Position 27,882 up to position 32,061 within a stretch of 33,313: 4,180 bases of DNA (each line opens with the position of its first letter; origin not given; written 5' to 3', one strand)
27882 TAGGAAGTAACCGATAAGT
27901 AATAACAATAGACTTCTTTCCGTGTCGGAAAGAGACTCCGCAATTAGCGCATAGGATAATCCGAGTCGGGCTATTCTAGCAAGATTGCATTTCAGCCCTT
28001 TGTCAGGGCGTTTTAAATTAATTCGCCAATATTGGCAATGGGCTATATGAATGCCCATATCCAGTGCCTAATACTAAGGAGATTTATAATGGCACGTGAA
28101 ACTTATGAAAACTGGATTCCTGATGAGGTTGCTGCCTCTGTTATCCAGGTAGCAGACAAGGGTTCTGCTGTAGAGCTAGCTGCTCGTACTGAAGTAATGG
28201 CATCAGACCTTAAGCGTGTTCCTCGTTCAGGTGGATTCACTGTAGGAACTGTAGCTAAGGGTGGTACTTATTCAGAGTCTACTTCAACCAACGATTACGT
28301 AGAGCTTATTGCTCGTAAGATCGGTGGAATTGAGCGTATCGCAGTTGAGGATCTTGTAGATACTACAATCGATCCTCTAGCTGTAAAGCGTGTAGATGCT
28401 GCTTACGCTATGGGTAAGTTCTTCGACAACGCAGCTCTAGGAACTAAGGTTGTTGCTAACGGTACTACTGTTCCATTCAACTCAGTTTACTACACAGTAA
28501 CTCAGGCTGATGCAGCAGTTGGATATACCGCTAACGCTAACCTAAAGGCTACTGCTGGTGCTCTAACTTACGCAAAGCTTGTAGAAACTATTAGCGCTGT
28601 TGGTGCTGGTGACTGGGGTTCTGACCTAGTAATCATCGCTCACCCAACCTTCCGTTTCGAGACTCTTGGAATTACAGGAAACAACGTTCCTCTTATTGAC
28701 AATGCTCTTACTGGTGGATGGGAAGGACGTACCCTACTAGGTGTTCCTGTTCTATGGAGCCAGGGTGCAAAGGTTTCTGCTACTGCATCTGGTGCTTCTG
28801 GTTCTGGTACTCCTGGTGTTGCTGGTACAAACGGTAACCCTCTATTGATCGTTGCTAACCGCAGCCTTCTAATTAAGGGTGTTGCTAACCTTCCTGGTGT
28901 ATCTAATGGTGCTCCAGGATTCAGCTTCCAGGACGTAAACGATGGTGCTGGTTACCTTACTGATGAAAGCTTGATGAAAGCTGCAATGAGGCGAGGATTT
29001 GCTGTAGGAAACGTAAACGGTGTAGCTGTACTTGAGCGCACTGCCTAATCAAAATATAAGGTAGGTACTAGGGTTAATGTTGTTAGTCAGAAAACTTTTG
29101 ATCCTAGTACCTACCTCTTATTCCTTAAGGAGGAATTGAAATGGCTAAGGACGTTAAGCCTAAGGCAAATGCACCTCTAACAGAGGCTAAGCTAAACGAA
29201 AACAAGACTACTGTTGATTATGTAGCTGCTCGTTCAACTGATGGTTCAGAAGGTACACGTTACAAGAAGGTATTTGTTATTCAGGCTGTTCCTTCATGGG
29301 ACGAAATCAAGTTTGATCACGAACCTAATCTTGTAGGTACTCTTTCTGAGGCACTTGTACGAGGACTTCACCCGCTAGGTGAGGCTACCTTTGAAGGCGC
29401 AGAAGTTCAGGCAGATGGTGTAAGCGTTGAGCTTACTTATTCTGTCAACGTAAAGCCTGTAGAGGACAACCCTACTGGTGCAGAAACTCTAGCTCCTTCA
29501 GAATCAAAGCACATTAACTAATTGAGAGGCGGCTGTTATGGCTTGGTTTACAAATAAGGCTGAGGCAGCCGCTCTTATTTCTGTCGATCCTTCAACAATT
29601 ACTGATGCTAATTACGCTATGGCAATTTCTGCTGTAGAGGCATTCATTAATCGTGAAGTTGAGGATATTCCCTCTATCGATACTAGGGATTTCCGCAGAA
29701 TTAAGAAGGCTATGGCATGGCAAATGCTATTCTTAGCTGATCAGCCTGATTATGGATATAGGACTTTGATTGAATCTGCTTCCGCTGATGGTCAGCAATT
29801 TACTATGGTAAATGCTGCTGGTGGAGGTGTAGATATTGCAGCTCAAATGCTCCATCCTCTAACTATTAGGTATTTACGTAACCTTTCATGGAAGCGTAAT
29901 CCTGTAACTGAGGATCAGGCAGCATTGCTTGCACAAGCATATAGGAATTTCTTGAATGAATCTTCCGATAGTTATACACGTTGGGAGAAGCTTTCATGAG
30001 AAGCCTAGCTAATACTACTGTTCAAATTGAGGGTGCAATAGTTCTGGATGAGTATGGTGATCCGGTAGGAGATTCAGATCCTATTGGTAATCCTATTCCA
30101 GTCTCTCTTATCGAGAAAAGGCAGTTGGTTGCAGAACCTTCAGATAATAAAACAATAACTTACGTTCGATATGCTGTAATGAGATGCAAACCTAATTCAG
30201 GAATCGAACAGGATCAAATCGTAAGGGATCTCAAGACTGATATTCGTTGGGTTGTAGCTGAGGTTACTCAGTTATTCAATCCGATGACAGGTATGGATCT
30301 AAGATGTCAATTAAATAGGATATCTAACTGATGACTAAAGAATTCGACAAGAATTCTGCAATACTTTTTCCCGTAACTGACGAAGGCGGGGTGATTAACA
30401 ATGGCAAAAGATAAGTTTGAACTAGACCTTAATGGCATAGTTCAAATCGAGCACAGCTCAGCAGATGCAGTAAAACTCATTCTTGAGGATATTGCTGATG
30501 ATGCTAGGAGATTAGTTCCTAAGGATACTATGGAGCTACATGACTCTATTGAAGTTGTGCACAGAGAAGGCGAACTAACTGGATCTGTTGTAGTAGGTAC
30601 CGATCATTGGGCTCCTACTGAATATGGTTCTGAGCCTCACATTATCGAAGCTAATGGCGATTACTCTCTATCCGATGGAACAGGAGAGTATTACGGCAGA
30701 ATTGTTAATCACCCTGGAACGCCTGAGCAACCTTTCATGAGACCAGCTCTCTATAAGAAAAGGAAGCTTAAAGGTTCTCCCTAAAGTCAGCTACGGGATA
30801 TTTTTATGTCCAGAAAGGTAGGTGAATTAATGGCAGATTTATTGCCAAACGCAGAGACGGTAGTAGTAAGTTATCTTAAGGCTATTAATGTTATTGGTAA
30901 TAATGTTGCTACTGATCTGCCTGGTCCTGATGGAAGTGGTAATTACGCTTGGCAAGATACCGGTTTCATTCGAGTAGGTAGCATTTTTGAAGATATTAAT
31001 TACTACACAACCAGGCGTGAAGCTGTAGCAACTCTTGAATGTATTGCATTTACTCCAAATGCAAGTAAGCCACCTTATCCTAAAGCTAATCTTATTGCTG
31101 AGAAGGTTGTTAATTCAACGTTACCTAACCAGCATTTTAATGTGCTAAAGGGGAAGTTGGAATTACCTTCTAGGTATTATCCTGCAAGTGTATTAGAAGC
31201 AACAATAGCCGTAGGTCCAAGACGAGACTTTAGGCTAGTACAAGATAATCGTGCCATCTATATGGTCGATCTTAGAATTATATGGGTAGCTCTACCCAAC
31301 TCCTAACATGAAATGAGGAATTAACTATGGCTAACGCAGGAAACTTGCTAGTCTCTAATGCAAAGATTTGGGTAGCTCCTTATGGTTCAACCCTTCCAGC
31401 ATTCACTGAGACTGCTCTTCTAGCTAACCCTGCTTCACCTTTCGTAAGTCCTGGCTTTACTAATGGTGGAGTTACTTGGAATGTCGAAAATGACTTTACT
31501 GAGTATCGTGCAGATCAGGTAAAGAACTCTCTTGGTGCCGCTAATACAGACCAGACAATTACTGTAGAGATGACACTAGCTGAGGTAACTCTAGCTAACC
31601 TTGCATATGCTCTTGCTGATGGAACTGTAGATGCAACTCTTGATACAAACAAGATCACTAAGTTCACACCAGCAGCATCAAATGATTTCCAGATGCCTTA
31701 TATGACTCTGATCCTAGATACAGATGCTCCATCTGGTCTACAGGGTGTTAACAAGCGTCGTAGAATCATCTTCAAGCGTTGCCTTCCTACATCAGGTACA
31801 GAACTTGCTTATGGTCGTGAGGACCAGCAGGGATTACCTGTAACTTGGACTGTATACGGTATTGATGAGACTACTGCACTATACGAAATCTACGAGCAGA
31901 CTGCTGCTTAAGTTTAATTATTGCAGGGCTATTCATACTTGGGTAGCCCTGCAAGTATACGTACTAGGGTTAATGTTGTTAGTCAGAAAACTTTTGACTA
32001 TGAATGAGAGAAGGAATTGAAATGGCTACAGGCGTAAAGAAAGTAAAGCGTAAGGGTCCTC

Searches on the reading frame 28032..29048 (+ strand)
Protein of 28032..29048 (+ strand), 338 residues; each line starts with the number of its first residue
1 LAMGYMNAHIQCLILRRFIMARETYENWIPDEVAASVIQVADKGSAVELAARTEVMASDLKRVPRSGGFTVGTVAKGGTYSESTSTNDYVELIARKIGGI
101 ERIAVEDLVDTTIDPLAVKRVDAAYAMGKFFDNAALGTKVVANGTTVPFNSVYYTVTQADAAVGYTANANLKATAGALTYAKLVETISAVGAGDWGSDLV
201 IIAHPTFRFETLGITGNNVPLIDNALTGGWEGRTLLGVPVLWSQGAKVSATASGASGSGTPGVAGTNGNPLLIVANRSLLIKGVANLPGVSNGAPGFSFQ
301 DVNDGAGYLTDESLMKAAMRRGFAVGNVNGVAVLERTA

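Call 12: search_protein_families(library=phrogs, proteins=[window:28032-29048:+], max_evalue=0.001)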
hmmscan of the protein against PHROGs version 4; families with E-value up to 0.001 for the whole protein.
window:28032-29048:+ (338 aa): 1 family
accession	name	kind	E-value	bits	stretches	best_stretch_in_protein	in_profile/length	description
phrog_10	-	head and packaging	3.7e-07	30.5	1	28-244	368-570/752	major head protein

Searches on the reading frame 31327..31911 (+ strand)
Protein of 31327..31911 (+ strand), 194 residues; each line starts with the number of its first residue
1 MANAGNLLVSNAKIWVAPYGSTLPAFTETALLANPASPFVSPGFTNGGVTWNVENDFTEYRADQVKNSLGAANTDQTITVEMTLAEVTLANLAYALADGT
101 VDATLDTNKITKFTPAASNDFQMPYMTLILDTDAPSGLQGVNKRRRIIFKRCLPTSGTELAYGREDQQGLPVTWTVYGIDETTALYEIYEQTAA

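Call 12: search_protein_families(library=phrogs, proteins=[window:31327-31911:+], max_evalue=0.001)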
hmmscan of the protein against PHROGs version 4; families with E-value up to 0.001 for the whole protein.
window:31327-31911:+ (194 aa): 2 families
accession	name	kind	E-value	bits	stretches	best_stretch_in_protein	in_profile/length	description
phrog_2175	-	other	9.9e-14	52.5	1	43-193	32-183/188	protein with Ig domain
phrog_117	-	tail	4.3e-09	37.2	1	3-188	32-207/319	major tail protein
